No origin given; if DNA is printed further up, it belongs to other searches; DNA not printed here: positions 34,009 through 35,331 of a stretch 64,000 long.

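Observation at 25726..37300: Integrase-less ~11.5-kb redox and gas-signalling island between two convergent SLC13 paralogs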

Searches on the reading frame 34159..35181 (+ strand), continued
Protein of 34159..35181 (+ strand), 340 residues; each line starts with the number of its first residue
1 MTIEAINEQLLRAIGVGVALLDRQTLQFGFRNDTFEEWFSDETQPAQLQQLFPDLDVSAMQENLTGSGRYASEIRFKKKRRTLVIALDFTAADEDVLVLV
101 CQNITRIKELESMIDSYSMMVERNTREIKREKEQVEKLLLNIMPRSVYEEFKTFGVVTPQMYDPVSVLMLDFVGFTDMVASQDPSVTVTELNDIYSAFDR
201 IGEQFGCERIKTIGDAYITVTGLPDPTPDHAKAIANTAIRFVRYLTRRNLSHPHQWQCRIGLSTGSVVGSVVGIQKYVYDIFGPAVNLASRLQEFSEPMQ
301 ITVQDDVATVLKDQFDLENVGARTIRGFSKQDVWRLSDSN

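Call 44: get_annotated_region(hit=H1, flank=10000)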
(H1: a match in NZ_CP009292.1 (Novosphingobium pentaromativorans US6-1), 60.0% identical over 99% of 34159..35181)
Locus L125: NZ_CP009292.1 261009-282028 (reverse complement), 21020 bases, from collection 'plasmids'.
description: Novosphingobium pentaromativorans US6-1 plasmid pLA3, complete sequence
organism: Novosphingobium pentaromativorans US6-1 (NCBI taxid 1088721)
taxonomy: Bacteria; Pseudomonadota; Alphaproteobacteria; Sphingomonadales; Sphingomonadaceae; Novosphingobium; Novosphingobium pentaromativorans; Novosphingobium pentaromativorans US6-1
host: -; source: mud sediment; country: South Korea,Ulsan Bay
typing (MOB-suite, as given by PLSDB): non-mobilizable
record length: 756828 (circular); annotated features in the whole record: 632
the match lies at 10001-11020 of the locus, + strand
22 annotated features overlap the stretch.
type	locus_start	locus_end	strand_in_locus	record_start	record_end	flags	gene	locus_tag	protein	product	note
CDS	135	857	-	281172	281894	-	phbB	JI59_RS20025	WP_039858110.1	acetoacetyl-CoA reductase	GO:0042619 - poly-hydroxybutyrate biosynthetic process [Evidence IEA]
CDS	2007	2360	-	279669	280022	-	-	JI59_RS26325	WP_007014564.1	PilZ domain-containing protein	-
CDS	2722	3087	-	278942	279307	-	-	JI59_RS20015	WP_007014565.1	PilZ domain-containing protein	-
CDS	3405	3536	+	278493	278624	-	-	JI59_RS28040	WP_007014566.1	hypothetical protein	-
CDS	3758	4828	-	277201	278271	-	arsB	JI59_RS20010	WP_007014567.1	ACR3 family arsenite efflux transporter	GO:0046685 - response to arsenic-containing substance [Evidence IEA]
CDS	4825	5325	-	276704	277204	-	-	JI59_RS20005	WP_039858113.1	arsenate reductase ArsC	-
CDS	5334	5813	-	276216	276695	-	-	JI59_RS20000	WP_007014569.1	ArsI/CadI family heavy metal resistance metalloenzyme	-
CDS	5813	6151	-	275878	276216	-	-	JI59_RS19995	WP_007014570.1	metalloregulator ArsR/SmtB family transcription factor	GO:0006355 - regulation of DNA-templated transcription [Evidence IEA]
CDS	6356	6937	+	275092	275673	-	-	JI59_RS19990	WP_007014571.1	OsmC family protein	GO:0006979 - response to oxidative stress [Evidence IEA]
CDS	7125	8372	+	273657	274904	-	-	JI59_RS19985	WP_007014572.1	NAD(P)/FAD-dependent oxidoreductase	-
CDS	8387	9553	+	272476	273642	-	-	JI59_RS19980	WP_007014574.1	NAD(P)/FAD-dependent oxidoreductase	-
CDS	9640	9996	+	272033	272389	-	-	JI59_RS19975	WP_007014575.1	group 1 truncated hemoglobin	-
CDS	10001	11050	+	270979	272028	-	-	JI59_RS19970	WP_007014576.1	adenylate/guanylate cyclase domain-containing protein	GO:0009190 - cyclic nucleotide biosynthetic process [Evidence IEA]; GO:0035556 - intracellular signal transduction ...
CDS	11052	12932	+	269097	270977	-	-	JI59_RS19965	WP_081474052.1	ATP-binding protein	-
CDS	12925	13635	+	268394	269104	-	-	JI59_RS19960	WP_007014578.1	response regulator transcription factor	GO:0000160 - phosphorelay signal transduction system [Evidence IEA]; GO:0006355 - regulation of DNA-templated ...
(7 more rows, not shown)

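Call 46: search_protein_families(library=pfam, proteins=[L125:11052-12932:+, L125:7125-8372:+, L125:8387-9553:+], max_evalue=0.1)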
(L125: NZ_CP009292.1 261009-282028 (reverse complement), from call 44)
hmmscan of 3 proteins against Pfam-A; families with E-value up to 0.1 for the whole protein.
L125:11052-12932:+ (626 aa): 8 families
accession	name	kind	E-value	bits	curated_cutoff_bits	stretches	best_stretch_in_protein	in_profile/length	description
PF02518.31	HATPase_c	-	7.3e-22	78.3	26.4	1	374-484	1-110/111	Histidine kinase-, DNA gyrase B-, and HSP90-like ATPase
PF00072.30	Response_reg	-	4.4e-19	69.1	30.2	1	506-617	1-110/111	Response regulator receiver domain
PF12860.13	PAS_7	-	1.5e-14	54.6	27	1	18-133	1-115/115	PAS fold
PF00512.31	HisKA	-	1.2e-11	44.9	26.9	1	268-331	2-65/66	His Kinase A (phospho-acceptor) domain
PF13188.13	PAS_8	-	8.1e-08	32.3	21.8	2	17-44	6-33/65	PAS domain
PF13426.13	PAS_9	-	4.3e-06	27.4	27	1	159-243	9-102/103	PAS domain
PF14501.12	HATPase_c_5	-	0.033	14.5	22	1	379-480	6-100/102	GHKL domain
PF13581.12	HATPase_c_2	-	0.078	13.4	27.4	0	396-460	50-110/127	Histidine kinase-like ATPase domain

L125:7125-8372:+ (415 aa): 11 families
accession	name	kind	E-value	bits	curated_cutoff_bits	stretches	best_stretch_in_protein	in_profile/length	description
PF13738.12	Pyr_redox_3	-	3.1e-22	79.6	30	1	8-199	1-200/305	Pyridine nucleotide-disulphide oxidoreductase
PF07992.20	Pyr_redox_2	-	5.6e-11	42.8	26.1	1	7-191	3-170/291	Pyridine nucleotide-disulphide oxidoreductase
PF01266.30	DAO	-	8.6e-09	35.8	27.9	2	7-70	2-67/353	FAD dependent oxidoreductase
PF01494.25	FAD_binding_3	-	5.4e-08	32.9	22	1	6-35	3-32/349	FAD binding domain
PF13450.12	NAD_binding_8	-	5.9e-07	30.1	21.9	1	9-47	1-40/68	NAD(P)-binding Rossmann-like domain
PF03486.20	HI0933_like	-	1.9e-06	28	50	0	76-146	108-180/244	HI0933-like protein Rossmann domain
PF00070.33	Pyr_redox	-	0.00021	22.2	22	1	166-193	2-29/82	Pyridine nucleotide-disulphide oxidoreductase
PF00743.25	FMO-like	-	0.00046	19.2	22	0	331-356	318-343/532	Flavin-binding monooxygenase-like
PF13434.12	Lys_Orn_oxgnase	-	0.0031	17.1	21.3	1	102-192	120-217/339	L-lysine 6-monooxygenase/L-ornithine 5-monooxygenase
PF05834.18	Lycopene_cycl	-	0.065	12.7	23.4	0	6-33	1-30/380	Lycopene cyclase protein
PF01946.23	Thi4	-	0.072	12.7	26.2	0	5-35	18-49/235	Thi4 family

L125:8387-9553:+ (388 aa): 6 families
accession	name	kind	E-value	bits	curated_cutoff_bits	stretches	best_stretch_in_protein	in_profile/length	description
PF01494.25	FAD_binding_3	-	1.3e-21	77.7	22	1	11-321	2-316/349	FAD binding domain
PF12831.13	FAD_oxidored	-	2.2e-06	27.7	27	1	12-168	1-143/416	FAD dependent oxidoreductase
PF01266.30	DAO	-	0.00063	19.8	27.9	1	12-48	1-38/353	FAD dependent oxidoreductase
PF07992.20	Pyr_redox_2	-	0.0027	17.6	26.1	1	11-44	1-31/291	Pyridine nucleotide-disulphide oxidoreductase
PF13450.12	NAD_binding_8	-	0.016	15.9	21.9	1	15-42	1-28/68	NAD(P)-binding Rossmann-like domain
PF08491.16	SE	-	0.041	13.4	20.1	1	289-323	130-164/276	Squalene epoxidase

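Call 77: predict_structure(alignment_id=A4)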
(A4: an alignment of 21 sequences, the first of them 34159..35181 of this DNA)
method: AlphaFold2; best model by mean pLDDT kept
length: 340 residues; sequences in the alignment: 21
mean_pLDDT: 73.0   pTM: 0.66
mean pLDDT of the five models: 73.0, 71.8, 70.8, 68.4, 62.4
residues with pLDDT >= 90: 44; 70-90: 178; 50-70: 85; < 50: 33
segments of 3 or more residues with pLDDT < 50: 1-14, 212-215, 226-228, 271-280
pLDDT, mean of each block of 10 residues (from residue 1): 29 53 76 59 67 87 84 81 80 71 75 76 70 74 60 57 78 75 74 83 78 51 59 90 91 86 74 39 72 89 92 90 81 83
secondary structure, 60 per line:
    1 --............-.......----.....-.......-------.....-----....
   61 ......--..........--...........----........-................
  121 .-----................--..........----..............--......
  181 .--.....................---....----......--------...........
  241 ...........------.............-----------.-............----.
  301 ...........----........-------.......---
elements in order: H3-14 E16-22 E27-31 H33-39 H48-51 H57-66 E69-78 E81-91 E96-103 H105-121 H127-142 H145-154 E159-172 H175-181 H184-204 E208-211 E216-221 H230-251 E258-270 H284-295 E300-304 H305-311 E316-323 E331-337

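Call 80: fold_search(model_id=the predicted structure, library=pdb)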
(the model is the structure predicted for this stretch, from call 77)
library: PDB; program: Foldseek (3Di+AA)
matches with E <= 10: 1339; with E <= 0.001: 220
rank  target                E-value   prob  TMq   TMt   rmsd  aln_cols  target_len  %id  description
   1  8hbh_B                1.3e-17  1.00  0.49  0.30  37.8       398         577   22  Structure of human soluble guanylate cyclase in the NO-activated state at 3.1 angstrom (released 2023-04-19)
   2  6jt2_B                1.7e-17  1.00  0.49  0.30  36.9       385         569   23  Structure of human soluble guanylate cyclase in the NO activated state (released 2019-09-04)
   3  5o5k_A                3.4e-17  1.00  0.50  0.76   6.5       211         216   36  X-ray structure of a bacterial adenylyl cyclase soluble domain (released 2017-11-01)
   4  5o5l_A                4.2e-17  1.00  0.49  0.72   6.5       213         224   36  X-ray structure of a bacterial adenylyl cyclase soluble domain, solved at cryogenic temperature (released 2017-11-01)
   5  6jt2_A                5.6e-17  1.00  0.49  0.34  37.3       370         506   20  Structure of human soluble guanylate cyclase in the NO activated state (released 2019-09-04)
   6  8hbe_B                7.1e-17  1.00  0.47  0.29  25.4       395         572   22  Structure of human soluble guanylate cyclase in the inactive state at 3.1 angstrom (released 2023-04-19)
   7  9p2r_B                1.0e-16  1.00  0.48  0.31  37.0       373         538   22  Extended, CYR715-bound state of Manduca sexta soluble guanylate cyclase mutant beta C122S (released 2025-11-12)
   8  9oxn_B                1.1e-16  1.00  0.47  0.29  26.0       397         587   22  Compact, ligand-free state of Manduca sexta soluble guanylate cyclase mutant beta C122S (released 2025-11-12)
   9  8hbf_A                1.4e-16  1.00  0.48  0.32  37.6       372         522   20  Structure of human soluble guanylate cyclase in the NO+Rio state at 3.1 angstrom (released 2023-04-19)
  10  8hbh_A                1.5e-16  1.00  0.48  0.32  38.3       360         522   20  Structure of human soluble guanylate cyclase in the NO-activated state at 3.1 angstrom (released 2023-04-19)
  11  7d9r_A                1.5e-16  1.00  0.46  0.32  39.4       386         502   19  Structure of huamn soluble guanylate cyclase in the riociguat and NO-bound state (released 2021-08-11)
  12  6jt0_B                2.1e-16  1.00  0.47  0.29  25.1       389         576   22  Structure of human soluble guanylate cyclase in the unliganded state (released 2019-08-28)
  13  6jt0_A                2.5e-16  1.00  0.46  0.30  30.1       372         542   20  Structure of human soluble guanylate cyclase in the unliganded state (released 2019-08-28)
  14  8hbf_B                4.0e-16  1.00  0.49  0.30  36.7       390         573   23  Structure of human soluble guanylate cyclase in the NO+Rio state at 3.1 angstrom (released 2023-04-19)
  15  7yz9_A                4.2e-16  1.00  0.46  0.85   3.2       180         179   39  Structure of catalytic domain of Rv1625c bound to nanobody NB4 (released 2022-08-31)
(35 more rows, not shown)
